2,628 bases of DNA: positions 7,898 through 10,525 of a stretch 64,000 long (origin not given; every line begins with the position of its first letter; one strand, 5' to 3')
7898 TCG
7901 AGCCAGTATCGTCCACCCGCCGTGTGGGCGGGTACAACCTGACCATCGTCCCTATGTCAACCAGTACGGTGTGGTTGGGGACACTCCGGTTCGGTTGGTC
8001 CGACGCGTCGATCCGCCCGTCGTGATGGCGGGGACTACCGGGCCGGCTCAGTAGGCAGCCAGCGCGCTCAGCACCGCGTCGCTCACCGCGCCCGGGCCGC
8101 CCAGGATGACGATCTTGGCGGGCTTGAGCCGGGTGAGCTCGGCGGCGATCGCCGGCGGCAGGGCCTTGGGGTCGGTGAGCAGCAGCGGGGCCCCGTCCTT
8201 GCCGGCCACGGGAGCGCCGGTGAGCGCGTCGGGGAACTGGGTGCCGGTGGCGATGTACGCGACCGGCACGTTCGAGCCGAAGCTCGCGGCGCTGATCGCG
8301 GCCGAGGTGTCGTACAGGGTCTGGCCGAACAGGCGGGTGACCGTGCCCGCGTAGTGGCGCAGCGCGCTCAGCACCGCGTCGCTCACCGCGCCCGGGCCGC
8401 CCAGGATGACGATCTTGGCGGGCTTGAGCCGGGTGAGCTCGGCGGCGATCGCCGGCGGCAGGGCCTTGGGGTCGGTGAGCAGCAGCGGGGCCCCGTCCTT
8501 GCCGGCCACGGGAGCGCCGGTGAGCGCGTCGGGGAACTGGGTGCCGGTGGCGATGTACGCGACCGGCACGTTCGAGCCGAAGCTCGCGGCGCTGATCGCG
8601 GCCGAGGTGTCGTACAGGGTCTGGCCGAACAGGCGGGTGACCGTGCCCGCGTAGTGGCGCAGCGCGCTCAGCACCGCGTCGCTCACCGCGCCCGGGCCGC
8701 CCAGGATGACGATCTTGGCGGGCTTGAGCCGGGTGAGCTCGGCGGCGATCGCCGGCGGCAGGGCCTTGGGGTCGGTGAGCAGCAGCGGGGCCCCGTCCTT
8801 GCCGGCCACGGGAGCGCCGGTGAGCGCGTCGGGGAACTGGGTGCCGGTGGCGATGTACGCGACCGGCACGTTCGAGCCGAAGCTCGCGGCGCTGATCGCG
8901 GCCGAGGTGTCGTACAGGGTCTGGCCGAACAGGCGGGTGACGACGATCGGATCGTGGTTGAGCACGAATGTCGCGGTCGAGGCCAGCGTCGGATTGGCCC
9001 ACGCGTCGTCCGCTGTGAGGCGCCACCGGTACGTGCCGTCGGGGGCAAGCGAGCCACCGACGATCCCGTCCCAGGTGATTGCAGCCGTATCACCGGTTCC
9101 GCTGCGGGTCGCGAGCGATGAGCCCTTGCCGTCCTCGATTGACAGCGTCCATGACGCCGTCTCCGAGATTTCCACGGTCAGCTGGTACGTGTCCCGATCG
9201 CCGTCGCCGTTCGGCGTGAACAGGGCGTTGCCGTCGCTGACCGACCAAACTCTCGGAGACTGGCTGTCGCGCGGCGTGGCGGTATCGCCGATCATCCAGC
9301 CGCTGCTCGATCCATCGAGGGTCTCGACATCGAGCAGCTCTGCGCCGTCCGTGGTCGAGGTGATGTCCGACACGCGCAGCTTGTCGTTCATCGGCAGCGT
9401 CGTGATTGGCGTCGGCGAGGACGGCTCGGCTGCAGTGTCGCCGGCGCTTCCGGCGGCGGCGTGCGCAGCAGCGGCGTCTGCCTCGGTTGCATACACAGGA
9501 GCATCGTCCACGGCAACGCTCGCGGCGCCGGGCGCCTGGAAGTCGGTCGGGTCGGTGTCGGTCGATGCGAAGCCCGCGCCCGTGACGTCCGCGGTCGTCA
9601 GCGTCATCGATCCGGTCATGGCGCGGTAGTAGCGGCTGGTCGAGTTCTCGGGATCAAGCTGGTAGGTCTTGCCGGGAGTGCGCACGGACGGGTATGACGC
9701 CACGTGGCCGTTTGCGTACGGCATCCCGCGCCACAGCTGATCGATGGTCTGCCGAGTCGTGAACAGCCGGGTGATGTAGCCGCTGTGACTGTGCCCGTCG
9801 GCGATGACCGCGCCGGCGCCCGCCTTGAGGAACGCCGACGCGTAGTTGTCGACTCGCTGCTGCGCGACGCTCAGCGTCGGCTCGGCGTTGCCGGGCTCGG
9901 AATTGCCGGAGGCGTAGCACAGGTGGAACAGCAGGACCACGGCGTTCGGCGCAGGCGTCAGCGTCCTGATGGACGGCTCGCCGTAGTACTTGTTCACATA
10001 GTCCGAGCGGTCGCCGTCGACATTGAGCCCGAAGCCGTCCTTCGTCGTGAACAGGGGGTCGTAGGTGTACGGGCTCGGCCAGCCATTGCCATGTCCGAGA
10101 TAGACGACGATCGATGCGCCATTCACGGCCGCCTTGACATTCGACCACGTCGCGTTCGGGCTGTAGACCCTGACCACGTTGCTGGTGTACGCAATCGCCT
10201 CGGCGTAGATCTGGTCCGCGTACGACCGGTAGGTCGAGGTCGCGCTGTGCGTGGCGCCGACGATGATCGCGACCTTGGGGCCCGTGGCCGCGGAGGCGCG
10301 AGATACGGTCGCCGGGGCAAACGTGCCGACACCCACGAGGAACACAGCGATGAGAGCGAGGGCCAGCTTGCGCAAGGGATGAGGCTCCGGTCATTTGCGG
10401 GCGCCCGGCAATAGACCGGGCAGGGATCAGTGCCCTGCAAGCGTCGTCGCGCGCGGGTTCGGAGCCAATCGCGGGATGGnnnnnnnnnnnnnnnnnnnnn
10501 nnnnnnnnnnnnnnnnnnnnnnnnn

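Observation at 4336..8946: An 887-bp nucleotide-perfect triple-CWB2 cassette is shared by two different secreted enzymes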

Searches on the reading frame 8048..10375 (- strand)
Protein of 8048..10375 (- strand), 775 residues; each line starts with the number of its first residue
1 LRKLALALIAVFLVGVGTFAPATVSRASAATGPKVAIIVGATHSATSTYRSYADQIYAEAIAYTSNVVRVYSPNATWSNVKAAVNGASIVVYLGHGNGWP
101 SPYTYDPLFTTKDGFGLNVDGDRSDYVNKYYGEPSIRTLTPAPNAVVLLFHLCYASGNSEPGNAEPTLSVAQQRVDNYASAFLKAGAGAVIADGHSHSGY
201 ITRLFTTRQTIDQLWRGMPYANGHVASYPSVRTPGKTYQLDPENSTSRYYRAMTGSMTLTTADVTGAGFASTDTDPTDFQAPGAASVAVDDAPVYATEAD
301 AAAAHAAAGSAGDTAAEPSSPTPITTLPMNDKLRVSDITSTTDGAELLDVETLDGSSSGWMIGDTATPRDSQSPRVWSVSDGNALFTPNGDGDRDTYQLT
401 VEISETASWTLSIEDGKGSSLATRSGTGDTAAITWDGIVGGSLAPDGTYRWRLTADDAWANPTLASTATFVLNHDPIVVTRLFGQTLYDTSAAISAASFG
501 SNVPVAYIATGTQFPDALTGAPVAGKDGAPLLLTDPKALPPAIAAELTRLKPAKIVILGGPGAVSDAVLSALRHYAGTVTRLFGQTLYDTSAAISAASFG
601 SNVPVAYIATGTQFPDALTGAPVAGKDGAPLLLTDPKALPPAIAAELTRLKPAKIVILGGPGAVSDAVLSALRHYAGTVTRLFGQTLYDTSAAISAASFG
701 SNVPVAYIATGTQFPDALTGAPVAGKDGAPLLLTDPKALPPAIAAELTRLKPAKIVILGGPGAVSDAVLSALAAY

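Call 7: search_protein_families(library=pfam, proteins=[window:8048-10375:-], max_evalue=0.01)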
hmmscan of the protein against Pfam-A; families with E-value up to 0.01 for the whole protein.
window:8048-10375:- (775 aa): 4 families
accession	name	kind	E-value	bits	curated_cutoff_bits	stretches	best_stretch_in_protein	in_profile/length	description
PF04122.17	CW_binding_2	-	3.5e-53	178.5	24.9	3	481-568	1-72/73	Cell wall binding domain 2 (CWB2)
PF01364.23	Peptidase_C25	-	1e-05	25.4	23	1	47-207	188-312/374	Peptidase family C25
PF13585.12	CHU_C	-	8e-05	23.1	27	1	385-455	6-72/86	CHU_C Type IX secretion signal domain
PF00117.34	GATase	-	0.00072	19.7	22.8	0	548-576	39-69/190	Glutamine amidotransferase class-I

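Call 8: search_protein_families(library=ncbifam, proteins=[window:8048-10375:-], max_evalue=0.01)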
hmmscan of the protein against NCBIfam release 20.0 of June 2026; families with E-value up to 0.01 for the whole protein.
window:8048-10375:- (775 aa): 5 families
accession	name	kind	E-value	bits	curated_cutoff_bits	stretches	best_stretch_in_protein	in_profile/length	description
NF033435.1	S-layer_Clost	equivalog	8.6e-20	71.1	650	3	653-771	477-597/728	S-layer protein SlpA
NF005946.0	PRK08007.1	equivalog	1.5e-09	37.7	332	2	645-712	37-103/187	aminodeoxychorismate synthase component 2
TIGR04131.1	Bac_Flav_CTERM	domain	1.3e-06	28.5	35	1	384-458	5-74/85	T9SS type B sorting domain-containing protein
NF009982.0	PRK13448.1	equivalog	0.00011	22.3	146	0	541-590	47-96/135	F0F1 ATP synthase subunit epsilon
NF008693.0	PRK11713.2-3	equivalog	0.00089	18.5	210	0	548-597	185-234/246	16S rRNA (uracil(1498)-N(3))-methyltransferase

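Call 10: find_encoding_contigs(protein=window:8048-10375:-, flank=10000, max_places=6)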
Protein window:8048-10375:- (775 aa): no gene with exactly this product is on record in the collection.

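Call 11: find_encoding_contigs(protein=window:8051-10375:-, flank=10000, max_places=6)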
Protein seq(775 aa) (775 aa): no gene with exactly this product is on record in the collection.

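Call 12: find_homologous_proteins(query=window:8048-10375:-, max_evalue=1e-10)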
Query window:8048-10375:- (775 aa): 2649 proteins with E <= 1e-10 among 8000 candidates; the best 120 are listed.
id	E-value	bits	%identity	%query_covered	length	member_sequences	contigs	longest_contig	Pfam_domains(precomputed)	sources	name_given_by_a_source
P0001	0.0e+0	1680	100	100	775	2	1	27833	PF04122.18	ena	-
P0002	0.0e+0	1164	72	100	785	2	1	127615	PF04122.18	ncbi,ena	-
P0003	0.0e+0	1117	68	100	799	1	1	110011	PF13344.13,PF04122.18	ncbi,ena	-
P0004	0.0e+0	1101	70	100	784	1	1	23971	PF04122.18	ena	-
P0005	0.0e+0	1098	70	100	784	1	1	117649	PF04122.18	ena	-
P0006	0.0e+0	1097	70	100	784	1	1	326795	PF04122.18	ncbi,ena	-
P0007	0.0e+0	1049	67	100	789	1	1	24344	PF13585.13,PF04122.18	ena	-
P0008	3.0e-253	861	76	66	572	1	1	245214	-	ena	-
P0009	1.7e-251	855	70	71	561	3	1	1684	PF13585.13,PF04122.18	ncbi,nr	ncbi:MAG: cell wall-binding repeat-containing protein, partial [Chloroflexi bacterium]|nr:cell wall-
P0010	9.1e-246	836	61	87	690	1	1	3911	PF13585.13,PF04122.18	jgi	jgi:putative cell wall-binding protein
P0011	2.2e-226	772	55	96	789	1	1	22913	PF04122.18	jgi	jgi:putative cell wall-binding protein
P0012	3.1e-219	748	54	96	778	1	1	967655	PF04122.18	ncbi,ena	-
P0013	9.0e-217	740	53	96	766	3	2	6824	PF13585.13,PF04122.18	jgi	jgi:putative cell wall-binding protein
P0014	3.2e-212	725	51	96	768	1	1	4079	PF13585.13,PF04122.18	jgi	-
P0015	7.2e-212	724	60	74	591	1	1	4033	PF04122.18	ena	-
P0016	7.9e-211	720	52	100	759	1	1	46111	PF04122.18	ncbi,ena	-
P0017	8.5e-209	714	51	99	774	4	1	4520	PF04122.18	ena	-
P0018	2.6e-208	712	51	96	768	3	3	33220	PF13585.13,PF04122.18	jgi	-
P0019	2.5e-207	709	51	96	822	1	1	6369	PF04122.18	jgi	jgi:putative cell wall-binding protein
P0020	9.2e-204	697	52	95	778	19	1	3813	PF04122.18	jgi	-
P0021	3.6e-202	692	50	98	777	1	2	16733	PF13585.13,PF04122.18,PF13860.13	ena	-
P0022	7.0e-202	691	52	95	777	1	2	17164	PF04122.18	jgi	-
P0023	1.1e-201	690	51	100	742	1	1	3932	PF04122.18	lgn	-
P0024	1.5e-201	690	50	100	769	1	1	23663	PF04122.18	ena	-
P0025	2.9e-201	689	51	97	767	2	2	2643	PF04122.18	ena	-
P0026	2.0e-200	686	49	100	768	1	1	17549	PF04122.18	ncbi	ncbi:MAG: cell wall-binding repeat-containing protein [Chloroflexota bacterium]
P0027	4.3e-200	685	50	95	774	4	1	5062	PF04122.18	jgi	jgi:putative cell wall-binding protein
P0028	4.4e-200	685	50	96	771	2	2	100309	PF13585.13,PF04122.18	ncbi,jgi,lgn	jgi:putative cell wall-binding protein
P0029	1.1e-199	684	51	95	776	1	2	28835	PF04122.18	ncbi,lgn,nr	ncbi:MAG: cell wall-binding repeat-containing protein [Chloroflexi bacterium]|nr:cell wall-binding r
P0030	1.4e-199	683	50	99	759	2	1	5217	PF13585.13,PF04122.18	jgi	jgi:putative cell wall-binding protein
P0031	2.1e-199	683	50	96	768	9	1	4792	PF04122.18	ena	-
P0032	2.2e-199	683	63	32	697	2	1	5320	PF04122.18,PF19077.7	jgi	jgi:putative cell wall-binding protein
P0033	9.3e-199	681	51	98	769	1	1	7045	PF04122.18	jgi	-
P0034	1.5e-198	680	51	96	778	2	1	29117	PF04122.18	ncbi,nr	ncbi:MAG TPA: cell wall-binding repeat-containing protein [Candidatus Limnocylindrales bacterium]|nr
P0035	4.9e-196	672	49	100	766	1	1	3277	PF04122.18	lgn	-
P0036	1.0e-195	671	56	83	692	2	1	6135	PF04122.18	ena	-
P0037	4.0e-195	669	49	100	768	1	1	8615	PF04122.18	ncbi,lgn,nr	ncbi:MAG: cell wall-binding repeat-containing protein [Chloroflexota bacterium]|nr:MAG: cell wall-bi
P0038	2.2e-194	666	49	95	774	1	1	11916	PF04122.18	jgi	jgi:putative cell wall-binding protein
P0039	1.4e-192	660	47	96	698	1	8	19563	PF04122.18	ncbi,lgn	-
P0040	1.6e-192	660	49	97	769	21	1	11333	PF04122.18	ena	-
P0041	2.0e-192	660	47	96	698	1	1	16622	PF04122.18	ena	-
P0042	2.0e-192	660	47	96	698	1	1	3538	PF04122.18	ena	-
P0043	3.8e-192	659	48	99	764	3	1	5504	PF04122.18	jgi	jgi:putative cell wall-binding protein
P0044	4.7e-192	658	47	96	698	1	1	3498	PF04122.18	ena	-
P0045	2.0e-191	656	47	96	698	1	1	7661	PF04122.18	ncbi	-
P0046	1.8e-190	653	48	99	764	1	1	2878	PF04122.18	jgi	jgi:putative cell wall-binding protein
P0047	2.0e-190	653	46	96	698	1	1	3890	PF04122.18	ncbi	-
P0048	1.6e-189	650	49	96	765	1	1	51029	PF04122.18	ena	-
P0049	1.9e-186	640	48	96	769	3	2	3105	PF04122.18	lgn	-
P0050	1.2e-185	637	52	84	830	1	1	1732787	PF13585.13,PF04122.18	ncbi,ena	-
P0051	1.1e-182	627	81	51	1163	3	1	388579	PF04122.18,PF13860.13,PF00704.35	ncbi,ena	-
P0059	5.1e-177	609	62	38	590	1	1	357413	PF04122.18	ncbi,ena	-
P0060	3.2e-176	606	55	40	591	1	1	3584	PF04122.18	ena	-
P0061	4.9e-176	605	55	40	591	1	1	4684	PF04122.18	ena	-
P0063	5.6e-176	605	55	40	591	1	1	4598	PF04122.18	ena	-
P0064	6.5e-176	605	55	40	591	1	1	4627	PF04122.18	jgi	-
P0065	7.0e-176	605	54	40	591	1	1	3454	PF04122.18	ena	-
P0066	1.5e-175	604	55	40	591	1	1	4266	PF04122.18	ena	-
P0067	2.4e-175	603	54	40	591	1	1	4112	PF04122.18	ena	-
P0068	8.1e-175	601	55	40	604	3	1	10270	PF04122.18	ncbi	-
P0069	1.1e-174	601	54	40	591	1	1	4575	PF04122.18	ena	-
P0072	3.1e-174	600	57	35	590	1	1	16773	PF04122.18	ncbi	-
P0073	5.4e-174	599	54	40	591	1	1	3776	PF04122.18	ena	-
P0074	5.8e-174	599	54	40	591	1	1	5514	PF04122.18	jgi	-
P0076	7.7e-174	598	55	40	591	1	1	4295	PF04122.18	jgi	-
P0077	2.3e-173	597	55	40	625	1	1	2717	PF04122.18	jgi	-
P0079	3.1e-173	596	48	95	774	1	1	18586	PF13585.13,PF04122.18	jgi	jgi:putative cell wall-binding protein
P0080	6.3e-173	595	57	36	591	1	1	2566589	PF04122.18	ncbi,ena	-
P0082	1.1e-172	594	54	40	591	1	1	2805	PF04122.18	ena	-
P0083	1.5e-172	594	55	40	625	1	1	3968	PF04122.18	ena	-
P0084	1.9e-172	594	60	32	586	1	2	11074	PF04122.18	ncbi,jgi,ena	-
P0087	2.8e-171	590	50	83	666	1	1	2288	PF04122.18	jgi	jgi:hypothetical protein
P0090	8.5e-171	588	57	32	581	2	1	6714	PF04122.18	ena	-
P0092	3.1e-169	583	57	36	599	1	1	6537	PF04122.18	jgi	jgi:putative cell wall-binding protein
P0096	6.7e-168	579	59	35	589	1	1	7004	PF04122.18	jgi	jgi:putative cell wall-binding protein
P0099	2.3e-167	577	61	30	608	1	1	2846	PF04122.18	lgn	-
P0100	3.2e-167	576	60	35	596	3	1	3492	PF04122.18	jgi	jgi:putative cell wall-binding protein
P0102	5.5e-167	576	60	30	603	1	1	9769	PF04122.18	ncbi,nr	ncbi:MAG: hypothetical protein HW391_1999 [Chloroflexi bacterium]|nr:hypothetical protein [Chlorofle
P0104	1.1e-166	575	61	30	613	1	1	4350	PF04122.18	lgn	-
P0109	2.8e-166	573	61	30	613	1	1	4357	PF04122.18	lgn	-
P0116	5.1e-165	569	63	30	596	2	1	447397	PF04122.18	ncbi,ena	-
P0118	1.6e-164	567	62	34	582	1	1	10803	PF04122.18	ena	-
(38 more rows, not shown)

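Call 15: find_encoding_contigs(protein=P0001, flank=10000, max_places=4)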
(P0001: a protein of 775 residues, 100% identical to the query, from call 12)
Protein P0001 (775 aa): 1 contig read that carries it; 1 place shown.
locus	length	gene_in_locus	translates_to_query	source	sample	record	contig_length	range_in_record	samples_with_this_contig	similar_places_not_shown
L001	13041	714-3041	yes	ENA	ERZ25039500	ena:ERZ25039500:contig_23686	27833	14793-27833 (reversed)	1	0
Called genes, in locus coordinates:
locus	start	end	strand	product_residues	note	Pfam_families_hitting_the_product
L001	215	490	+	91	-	-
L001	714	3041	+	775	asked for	PF04122:CW_binding_2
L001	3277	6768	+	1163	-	PF00704:Glyco_hydro_18, PF13860:FlgD_ig, PF04122:CW_binding_2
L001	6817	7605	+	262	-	PF00535:Glycos_transf_2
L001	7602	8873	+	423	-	PF13439:Glyco_transf_4 (weak), PF00534:Glycos_transf_1, PF13692:Glyco_trans_1_4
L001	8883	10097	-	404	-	PF11258:DUF3048, PF17479:DUF3048_C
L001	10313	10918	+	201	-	-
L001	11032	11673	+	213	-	PF25084:LbH_EIF2B, PF25087:GMPPB_C (weak), PF14602:Hexapep_2 (faint), PF00132:Hexapep (weak)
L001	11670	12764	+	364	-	PF01041:DegT_DnrJ_EryC1, PF01053:Cys_Met_Meta_PP (weak), PF01212:Beta_elim_lyase, PF00155:Aminotran_1_2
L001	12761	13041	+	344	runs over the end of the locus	PF01408:GFO_IDH_MocA, PF22725:GFO_IDH_MocA_C3, PF02894:GFO_IDH_MocA_C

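Call 16: find_encoding_contigs(protein=P0051, flank=10000, max_places=4)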
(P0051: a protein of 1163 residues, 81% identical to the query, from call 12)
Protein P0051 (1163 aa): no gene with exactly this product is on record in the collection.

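Call 60: predict_structure(alignment_id=A2)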
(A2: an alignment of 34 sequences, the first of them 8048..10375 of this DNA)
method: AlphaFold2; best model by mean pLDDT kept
length: 775 residues; sequences in the alignment: 34
mean_pLDDT: 86.1   pTM: 0.56
mean pLDDT of the five models: 86.1, 85.1, 83.2, 83.2, 82.6
residues with pLDDT >= 90: 419; 70-90: 262; 50-70: 77; < 50: 17
segments of 3 or more residues with pLDDT < 50: 14-30
pLDDT, mean of each block of 10 residues (from residue 1): 64 43 33 86 90 93 91 94 95 78 71 84 88 91 92 67 69 85 91 84 85 82 73 80 74 85 76 84 93 95 85 57 94 94 91 93 93 83 67 75 92 87 93 88 81 91 84 70 87 95 96 88 95 95 96 96 94 94 94 97 96 88 95 96 98 97 94 95 94 96 94 88 95 89 93 89 75 71
secondary structure, 60 per line:
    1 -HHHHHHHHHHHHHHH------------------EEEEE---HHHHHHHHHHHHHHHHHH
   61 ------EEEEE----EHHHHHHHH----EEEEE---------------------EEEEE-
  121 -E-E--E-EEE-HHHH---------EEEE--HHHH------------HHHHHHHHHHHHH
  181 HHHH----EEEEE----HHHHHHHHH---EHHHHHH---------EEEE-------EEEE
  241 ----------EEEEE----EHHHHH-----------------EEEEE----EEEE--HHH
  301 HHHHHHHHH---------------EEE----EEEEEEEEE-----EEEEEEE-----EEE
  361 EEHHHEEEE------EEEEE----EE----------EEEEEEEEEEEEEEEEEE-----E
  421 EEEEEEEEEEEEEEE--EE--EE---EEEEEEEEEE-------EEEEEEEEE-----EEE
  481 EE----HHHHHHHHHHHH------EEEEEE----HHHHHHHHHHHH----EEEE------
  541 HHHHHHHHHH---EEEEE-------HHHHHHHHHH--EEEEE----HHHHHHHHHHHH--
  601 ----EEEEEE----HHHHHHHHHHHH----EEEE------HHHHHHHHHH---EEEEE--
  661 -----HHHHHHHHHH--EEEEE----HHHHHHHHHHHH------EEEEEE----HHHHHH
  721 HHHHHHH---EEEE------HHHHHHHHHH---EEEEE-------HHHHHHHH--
elements in order (helices of 4 or more, strands of 3 or more residues): H2-16 E35-39 H43-60 E67-71 H77-84 E89-93 E115-119 E129-131 H133-136 E146-149 H152-155 H168-184 E189-193 H198-206 H211-216 E226-229 E237-240 E251-255 H261-265 E283-287 E292-295 H298-309 E325-327 E332-340 E346-352 E358-362 E366-369 E376-380 E397-414 E420-435 E447-456 E464-472 E478-482 H487-498 E505-510 H515-526 E531-534 H541-550 E554-558 H566-575 E578-582 H587-598 E605-610 H615-626 E631-634 H641-650 E654-658 H666-675 E678-682 H687-698 E705-710 H715-727 E731-734 H741-750 E754-758 H766-773

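Call 62: fold_search(model_id=the predicted structure, library=pdb)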
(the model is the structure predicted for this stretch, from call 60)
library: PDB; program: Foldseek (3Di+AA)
matches with E <= 10: 1499; with E <= 0.001: 91
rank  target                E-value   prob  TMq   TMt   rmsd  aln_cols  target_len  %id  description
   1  5j72_A                6.0e-27  1.00  0.37  0.45  14.4       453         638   19  Cwp6 from Clostridium difficile (released 2017-02-08)
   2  5j6q                  7.5e-24  1.00  0.37  0.48  16.9       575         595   19  Cwp8 from Clostridium difficile (released 2017-02-08)
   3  7acx_D                2.8e-21  1.00  0.35  0.70   2.9       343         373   25  H/L (SLPH/SLPL) complex from C. difficile (R7404 strain) (released 2022-03-09)
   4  7acy_B                4.4e-21  1.00  0.35  0.71   2.6       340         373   24  H/L (SLPH/SLPL) complex from C. difficile (CD630 strain) (released 2022-03-09)
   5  9f8e_B                2.6e-20  1.00  0.35  0.66   2.8       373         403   22  SLPL/SLPH (H/L) complex from C. difficile SlpA (Ox247_delta_orf2 strain, SLCT11) (released 2025-09-03)
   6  9f8f_B                1.8e-19  1.00  0.34  0.66   3.3       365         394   22  SLPL/SLPH (H/L) complex C. difficile Opt2472 strain (SLCT2) (released 2025-09-03)
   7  7acz_D                2.5e-19  1.00  0.34  0.64   3.2       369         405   22  RdeltaD2 H/L (LMW SLP/HMW SLP) complex from C. difficile SlpA (R20291 strain) (released 2022-03-09)
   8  7acx_B                2.8e-19  1.00  0.34  0.69   2.9       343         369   24  H/L (SLPH/SLPL) complex from C. difficile (R7404 strain) (released 2022-03-09)
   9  7acz_B                1.6e-18  1.00  0.34  0.63   3.7       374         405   22  RdeltaD2 H/L (LMW SLP/HMW SLP) complex from C. difficile SlpA (R20291 strain) (released 2022-03-09)
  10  8bby_D                6.5e-18  1.00  0.33  0.61   3.8       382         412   22  VarB H/L (SLPL/SLPH) complex from C. difficile SlpA (R20291 strain) (released 2023-07-12)
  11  8bby_B                3.3e-17  1.00  0.35  0.62   3.4       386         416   22  VarB H/L (SLPL/SLPH) complex from C. difficile SlpA (R20291 strain) (released 2023-07-12)
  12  7yzx_A                6.2e-07  0.99  0.12  0.10  28.0       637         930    9  ScpA from Streptococcus pyogenes, D783A mutant. (released 2022-08-31)
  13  3eif                  7.8e-07  0.99  0.12  0.10  26.9       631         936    9  1.9 angstrom crystal structure of the active form of the C5a peptidase from Streptococcus pyogenes (ScpA) (released 2009-02-24)
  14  3hn3_B                2.8e-06  0.96  0.09  0.11  22.5       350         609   10  Human beta-glucuronidase at 1.7 A resolution (released 2009-12-01)
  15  3hn3_E                4.0e-06  0.94  0.09  0.11  22.5       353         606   10  Human beta-glucuronidase at 1.7 A resolution (released 2009-12-01)
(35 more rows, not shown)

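Call 73: find_encoding_contigs(protein=P0011, flank=8000, max_places=2)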
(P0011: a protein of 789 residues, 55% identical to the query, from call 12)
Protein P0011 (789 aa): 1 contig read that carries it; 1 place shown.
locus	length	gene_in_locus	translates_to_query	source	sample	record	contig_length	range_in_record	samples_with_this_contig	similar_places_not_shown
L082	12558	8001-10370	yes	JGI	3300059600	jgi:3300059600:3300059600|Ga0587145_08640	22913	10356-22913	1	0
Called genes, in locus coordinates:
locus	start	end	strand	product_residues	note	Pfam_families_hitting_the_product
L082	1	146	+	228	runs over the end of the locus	PF12773:DZR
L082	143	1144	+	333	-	PF02517:Rce1-like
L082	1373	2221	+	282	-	PF20582:UPF0758_N, PF04002:RadC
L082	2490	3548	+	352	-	PF06723:MreB_Mbl, PF25216:Volactin (weak), PF00022:Actin (faint), PF00012:HSP70, PF11104:PilM_2 (faint), PF14450:FtsA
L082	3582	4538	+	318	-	PF04085:MreC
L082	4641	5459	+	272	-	PF00483:NTP_transferase, PF12804:NTP_transf_3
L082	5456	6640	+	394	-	PF01073:3Beta_HSD, PF01370:Epimerase, PF02719:Polysacc_synt_2, PF04321:RmlD_sub_bind, PF07993:NAD_binding_4, PF13460:NAD_binding_10 (weak), PF16363:GDP_Man_Dehyd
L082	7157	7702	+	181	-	PF04321:RmlD_sub_bind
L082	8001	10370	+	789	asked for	PF04122:CW_binding_2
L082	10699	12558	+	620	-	?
